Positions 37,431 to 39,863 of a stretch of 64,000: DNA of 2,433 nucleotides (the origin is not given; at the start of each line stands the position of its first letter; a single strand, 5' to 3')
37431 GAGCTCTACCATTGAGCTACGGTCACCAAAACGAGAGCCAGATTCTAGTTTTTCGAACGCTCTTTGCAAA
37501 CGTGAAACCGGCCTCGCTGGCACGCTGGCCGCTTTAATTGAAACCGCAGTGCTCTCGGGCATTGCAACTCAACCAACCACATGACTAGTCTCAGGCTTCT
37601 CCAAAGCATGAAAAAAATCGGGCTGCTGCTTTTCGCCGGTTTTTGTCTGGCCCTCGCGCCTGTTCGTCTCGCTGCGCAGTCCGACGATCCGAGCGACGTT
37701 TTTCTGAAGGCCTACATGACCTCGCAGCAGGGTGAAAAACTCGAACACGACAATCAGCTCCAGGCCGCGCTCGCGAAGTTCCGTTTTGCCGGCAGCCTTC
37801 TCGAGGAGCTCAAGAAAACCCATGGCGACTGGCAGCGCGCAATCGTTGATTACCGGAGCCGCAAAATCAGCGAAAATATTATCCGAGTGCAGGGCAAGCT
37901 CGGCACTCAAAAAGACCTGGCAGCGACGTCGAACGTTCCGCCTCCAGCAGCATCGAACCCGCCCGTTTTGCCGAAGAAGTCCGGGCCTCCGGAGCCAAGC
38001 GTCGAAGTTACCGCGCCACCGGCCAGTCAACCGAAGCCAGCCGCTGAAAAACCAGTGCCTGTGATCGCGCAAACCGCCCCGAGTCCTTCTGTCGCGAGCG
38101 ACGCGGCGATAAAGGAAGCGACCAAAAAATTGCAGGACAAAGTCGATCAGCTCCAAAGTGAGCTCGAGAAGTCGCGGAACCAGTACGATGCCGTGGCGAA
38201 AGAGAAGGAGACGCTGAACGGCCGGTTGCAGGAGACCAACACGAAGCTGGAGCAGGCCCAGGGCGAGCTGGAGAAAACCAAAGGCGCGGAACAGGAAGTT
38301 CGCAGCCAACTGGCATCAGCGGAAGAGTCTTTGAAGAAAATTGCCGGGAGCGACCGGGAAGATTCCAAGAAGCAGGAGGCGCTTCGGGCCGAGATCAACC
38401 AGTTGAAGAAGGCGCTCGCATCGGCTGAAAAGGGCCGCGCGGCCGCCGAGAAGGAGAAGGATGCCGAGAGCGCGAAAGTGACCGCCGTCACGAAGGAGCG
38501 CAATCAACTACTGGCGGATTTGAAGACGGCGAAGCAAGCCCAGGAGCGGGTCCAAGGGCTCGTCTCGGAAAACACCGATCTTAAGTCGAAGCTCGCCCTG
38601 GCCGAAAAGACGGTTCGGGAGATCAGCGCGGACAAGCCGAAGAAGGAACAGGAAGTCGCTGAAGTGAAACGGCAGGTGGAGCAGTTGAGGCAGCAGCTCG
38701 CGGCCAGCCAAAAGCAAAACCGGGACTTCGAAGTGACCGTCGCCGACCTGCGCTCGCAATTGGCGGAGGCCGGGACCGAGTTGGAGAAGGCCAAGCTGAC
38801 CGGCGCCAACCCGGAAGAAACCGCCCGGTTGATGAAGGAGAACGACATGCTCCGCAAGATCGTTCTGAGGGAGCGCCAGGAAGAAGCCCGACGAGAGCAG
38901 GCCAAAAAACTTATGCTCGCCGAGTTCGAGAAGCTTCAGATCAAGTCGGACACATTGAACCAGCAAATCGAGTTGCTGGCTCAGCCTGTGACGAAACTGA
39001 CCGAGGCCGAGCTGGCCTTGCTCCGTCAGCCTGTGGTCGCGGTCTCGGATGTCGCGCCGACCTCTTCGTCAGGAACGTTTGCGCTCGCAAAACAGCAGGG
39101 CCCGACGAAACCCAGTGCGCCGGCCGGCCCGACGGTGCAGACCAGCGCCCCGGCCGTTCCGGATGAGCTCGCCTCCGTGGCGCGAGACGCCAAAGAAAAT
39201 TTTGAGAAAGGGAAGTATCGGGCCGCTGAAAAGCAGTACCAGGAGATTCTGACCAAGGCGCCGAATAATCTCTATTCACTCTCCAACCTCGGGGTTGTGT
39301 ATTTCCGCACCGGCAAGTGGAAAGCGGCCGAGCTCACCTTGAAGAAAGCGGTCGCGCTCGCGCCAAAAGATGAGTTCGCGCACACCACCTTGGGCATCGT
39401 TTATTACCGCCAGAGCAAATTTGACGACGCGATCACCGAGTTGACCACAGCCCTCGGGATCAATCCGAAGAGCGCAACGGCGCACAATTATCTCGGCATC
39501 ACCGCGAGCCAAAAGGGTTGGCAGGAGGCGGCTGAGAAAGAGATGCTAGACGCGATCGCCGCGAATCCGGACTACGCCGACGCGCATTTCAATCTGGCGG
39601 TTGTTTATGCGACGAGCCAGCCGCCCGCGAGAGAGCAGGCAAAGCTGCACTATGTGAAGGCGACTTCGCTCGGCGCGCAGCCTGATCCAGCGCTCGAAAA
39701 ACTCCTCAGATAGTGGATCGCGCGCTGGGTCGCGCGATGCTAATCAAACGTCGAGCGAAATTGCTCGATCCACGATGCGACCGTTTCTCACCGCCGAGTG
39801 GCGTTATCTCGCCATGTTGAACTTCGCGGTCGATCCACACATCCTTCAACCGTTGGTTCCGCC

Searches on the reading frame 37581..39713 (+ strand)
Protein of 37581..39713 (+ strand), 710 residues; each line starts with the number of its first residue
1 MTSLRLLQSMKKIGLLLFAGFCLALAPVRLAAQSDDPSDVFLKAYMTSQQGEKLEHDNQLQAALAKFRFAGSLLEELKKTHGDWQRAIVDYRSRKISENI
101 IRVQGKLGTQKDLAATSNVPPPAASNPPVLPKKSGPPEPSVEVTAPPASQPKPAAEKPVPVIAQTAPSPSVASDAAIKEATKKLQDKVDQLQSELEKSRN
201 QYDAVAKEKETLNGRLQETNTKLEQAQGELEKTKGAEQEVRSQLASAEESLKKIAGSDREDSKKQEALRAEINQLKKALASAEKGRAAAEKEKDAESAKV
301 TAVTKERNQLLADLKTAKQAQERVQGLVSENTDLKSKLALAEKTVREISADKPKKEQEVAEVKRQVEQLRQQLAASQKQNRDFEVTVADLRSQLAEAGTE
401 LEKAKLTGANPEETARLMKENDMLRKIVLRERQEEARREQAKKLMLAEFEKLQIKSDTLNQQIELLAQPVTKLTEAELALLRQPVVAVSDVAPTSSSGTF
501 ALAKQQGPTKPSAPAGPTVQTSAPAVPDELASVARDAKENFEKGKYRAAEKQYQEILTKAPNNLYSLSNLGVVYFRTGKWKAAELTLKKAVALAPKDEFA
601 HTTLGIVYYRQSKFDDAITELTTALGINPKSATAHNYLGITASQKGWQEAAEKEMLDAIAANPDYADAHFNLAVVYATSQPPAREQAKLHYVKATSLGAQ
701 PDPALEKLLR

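Call 26: search_protein_families(library=pfam, proteins=[window:37581-39713:+], max_evalue=0.001)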
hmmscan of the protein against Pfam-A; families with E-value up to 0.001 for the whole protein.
window:37581-39713:+ (710 aa): 17 families
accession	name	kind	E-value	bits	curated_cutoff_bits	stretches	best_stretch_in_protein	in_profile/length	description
PF13431.12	TPR_17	-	5.6e-18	64.1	24.4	0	656-677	3-24/34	Tetratricopeptide repeat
PF13414.12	TPR_11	-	1e-17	64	26.8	3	607-645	3-41/42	TPR repeat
PF13432.12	TPR_16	-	7.8e-17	61.8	32.7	2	541-597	8-64/65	Tetratricopeptide repeat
PF00515.34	TPR_1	-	2.8e-16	59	27.8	1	566-597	3-34/34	Tetratricopeptide repeat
PF07719.23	TPR_2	-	4.4e-16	58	27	1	567-597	4-34/34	Tetratricopeptide repeat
PF14559.12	TPR_19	-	1.1e-10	42.1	25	1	541-598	2-59/68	Tetratricopeptide repeat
PF13424.12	TPR_12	-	1.3e-08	35.3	30.1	1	544-595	17-76/77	Tetratricopeptide repeat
PF12895.13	ANAPC3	-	3.5e-08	34.1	27.2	1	543-621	2-79/82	Anaphase-promoting complex, cyclosome, subunit 3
PF13428.12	TPR_14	-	8.6e-08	32.6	23.5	0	570-605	7-42/44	Tetratricopeptide repeat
PF13374.12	TPR_10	-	3.7e-06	27.2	27.5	0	564-593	2-31/42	Tetratricopeptide repeat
PF13181.12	TPR_8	-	6e-06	26.5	25.7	0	566-597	3-34/34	Tetratricopeptide repeat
PF13371.12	TPR_9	-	7e-06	26.4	35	0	544-601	9-66/73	Tetratricopeptide repeat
PF12795.12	MscS_porin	-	2.4e-05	24.5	34.4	1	187-321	79-214/238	Mechanosensitive ion channel porin domain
PF13176.12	TPR_7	-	2.7e-05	24.3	27.9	0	566-598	1-33/36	Tetratricopeptide repeat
PF25064.1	ARM_TT21_5th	-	9.2e-05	23.2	27.8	1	540-624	11-98/117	TT21 fifth ARM repeats domain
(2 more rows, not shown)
